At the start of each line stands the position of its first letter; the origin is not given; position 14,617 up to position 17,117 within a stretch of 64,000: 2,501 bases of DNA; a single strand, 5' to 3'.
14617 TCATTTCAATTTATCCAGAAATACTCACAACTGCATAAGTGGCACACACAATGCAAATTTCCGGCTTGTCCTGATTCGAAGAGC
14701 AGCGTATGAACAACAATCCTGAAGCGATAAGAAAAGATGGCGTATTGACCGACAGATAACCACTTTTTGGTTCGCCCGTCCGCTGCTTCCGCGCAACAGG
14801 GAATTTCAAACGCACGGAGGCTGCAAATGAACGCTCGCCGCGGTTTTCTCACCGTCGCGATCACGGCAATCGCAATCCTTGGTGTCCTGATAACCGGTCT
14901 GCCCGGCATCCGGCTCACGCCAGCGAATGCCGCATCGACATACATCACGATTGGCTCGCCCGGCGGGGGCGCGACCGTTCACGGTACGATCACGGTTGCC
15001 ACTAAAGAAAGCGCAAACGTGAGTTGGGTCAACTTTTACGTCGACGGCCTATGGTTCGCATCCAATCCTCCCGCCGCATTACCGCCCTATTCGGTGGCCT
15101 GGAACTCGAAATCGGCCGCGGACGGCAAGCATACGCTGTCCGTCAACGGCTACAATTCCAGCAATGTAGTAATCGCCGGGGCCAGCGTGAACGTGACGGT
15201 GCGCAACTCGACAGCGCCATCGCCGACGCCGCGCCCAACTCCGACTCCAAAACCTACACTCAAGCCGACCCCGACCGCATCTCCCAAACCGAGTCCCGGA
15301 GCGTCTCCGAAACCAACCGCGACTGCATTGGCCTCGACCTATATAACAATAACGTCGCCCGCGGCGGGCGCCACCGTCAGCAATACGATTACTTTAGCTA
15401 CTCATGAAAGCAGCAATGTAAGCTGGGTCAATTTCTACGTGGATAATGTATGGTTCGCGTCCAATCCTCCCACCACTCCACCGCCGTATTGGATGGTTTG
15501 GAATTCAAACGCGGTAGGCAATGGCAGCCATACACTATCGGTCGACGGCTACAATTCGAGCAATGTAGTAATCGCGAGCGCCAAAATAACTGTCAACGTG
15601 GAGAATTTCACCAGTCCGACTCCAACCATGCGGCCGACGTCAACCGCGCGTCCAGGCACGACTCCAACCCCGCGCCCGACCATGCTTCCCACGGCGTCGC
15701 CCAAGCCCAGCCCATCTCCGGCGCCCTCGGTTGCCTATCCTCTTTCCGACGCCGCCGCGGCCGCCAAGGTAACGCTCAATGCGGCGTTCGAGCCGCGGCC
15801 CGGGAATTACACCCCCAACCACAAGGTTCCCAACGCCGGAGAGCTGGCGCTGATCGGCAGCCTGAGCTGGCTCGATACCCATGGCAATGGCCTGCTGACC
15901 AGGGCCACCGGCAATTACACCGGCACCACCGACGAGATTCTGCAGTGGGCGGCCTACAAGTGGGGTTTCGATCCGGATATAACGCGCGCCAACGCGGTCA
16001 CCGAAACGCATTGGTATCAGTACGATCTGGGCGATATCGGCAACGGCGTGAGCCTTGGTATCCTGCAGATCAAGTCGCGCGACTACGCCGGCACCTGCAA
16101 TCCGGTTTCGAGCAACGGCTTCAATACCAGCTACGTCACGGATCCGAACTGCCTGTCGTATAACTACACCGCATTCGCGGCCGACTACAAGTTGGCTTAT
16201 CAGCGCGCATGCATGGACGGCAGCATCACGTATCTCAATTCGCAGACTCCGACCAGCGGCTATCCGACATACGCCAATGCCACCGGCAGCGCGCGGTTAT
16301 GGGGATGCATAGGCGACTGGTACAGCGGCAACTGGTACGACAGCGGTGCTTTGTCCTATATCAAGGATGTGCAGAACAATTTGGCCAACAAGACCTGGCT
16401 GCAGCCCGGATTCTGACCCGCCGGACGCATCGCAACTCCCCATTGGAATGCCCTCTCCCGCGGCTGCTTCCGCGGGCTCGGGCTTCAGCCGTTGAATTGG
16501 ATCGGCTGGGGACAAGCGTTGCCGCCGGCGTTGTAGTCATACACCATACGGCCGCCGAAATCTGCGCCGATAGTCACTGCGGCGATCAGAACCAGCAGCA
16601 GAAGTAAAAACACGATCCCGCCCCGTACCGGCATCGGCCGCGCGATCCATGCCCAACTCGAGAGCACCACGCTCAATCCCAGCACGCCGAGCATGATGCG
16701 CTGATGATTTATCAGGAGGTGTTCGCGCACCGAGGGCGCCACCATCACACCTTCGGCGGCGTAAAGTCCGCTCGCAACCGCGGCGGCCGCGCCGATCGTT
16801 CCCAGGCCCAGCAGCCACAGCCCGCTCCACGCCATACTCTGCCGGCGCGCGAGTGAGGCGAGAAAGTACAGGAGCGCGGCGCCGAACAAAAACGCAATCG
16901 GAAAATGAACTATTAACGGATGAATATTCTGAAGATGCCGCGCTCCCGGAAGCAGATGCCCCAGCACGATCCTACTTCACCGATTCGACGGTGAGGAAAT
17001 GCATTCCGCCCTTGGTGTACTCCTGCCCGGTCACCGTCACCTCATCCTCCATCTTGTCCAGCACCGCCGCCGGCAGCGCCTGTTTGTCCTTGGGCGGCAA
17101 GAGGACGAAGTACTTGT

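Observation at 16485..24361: Peripheral-arm-only complex I gene set (nuoB-G-I-C-D-EF) in non-canonical order, with no membrane-arm genes in the window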

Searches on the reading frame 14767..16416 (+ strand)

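Call 81: search_protein_families(library=pfam, proteins=[window:14767-16416:+])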
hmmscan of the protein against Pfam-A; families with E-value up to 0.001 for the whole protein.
window:14767-16416:+ (549 aa): 1 family
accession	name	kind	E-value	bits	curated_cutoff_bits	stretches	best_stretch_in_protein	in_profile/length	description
PF17957.7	Big_7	-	3.8e-15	56.7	24.1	2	193-259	3-70/70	Bacterial Ig domain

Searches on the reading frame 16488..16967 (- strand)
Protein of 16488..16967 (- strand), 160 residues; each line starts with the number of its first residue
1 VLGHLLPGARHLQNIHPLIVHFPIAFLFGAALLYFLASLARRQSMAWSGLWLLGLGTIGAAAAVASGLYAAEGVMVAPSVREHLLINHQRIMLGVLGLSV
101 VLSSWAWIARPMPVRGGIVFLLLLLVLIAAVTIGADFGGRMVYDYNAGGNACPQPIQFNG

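Call 4: search_protein_families(library=pfam, proteins=[window:16488-16967:-])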
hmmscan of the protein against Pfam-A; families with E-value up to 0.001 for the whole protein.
seq(160 aa): 1 family
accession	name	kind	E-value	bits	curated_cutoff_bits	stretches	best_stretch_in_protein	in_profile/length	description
PF09990.14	DUF2231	-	8.1e-18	65.3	26.4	1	14-148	3-136/139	Predicted membrane protein (DUF2231)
